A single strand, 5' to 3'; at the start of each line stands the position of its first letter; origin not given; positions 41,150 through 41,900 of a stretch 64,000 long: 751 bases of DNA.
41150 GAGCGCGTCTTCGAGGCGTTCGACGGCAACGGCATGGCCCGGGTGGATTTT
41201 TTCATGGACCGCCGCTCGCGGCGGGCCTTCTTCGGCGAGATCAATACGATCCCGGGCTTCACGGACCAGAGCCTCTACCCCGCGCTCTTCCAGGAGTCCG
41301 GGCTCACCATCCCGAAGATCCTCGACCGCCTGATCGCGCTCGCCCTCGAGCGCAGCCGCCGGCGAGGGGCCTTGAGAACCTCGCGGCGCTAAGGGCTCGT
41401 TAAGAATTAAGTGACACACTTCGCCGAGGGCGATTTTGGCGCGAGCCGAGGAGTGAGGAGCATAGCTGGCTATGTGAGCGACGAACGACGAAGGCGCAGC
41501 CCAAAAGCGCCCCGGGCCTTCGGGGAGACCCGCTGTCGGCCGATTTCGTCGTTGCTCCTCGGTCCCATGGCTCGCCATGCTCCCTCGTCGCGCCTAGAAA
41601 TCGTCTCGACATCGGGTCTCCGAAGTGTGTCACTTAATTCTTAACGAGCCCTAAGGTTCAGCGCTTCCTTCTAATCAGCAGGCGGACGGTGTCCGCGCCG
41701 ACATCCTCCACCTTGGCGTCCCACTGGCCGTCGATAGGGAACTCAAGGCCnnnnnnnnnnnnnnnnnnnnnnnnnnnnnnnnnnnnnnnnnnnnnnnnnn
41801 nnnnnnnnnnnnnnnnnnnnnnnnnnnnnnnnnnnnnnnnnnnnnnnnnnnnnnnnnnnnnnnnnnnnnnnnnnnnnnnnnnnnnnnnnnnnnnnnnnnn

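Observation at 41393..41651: MITE-like nested palindrome exactly filling the ddl / TPR-gene intergenic gap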

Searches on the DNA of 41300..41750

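Call 22: search_rna_families(source=window, start=41300, end=41750, threshold=evalue, max_evalue=10)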
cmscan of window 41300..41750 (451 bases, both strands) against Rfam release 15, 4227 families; matches with E-value up to 10: 3.
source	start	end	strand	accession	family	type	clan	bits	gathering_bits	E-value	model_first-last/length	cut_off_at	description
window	41650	41716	-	RF03144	eL15-Euryarchaeota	Cis-reg; leader;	-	15.3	33.7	4.1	1-48/48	no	eL15-Euryarchaeota ribosomal protein leader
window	41485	41610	+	RF01974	H19_3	Gene; lncRNA;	-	11.7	46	8.9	1-116/116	no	H19 conserved region 3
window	41429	41479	+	RF01152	sR1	Gene; snRNA; snoRNA; CD-box;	-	11.3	45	1.9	1-57/57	no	Small nucleolar RNA sR1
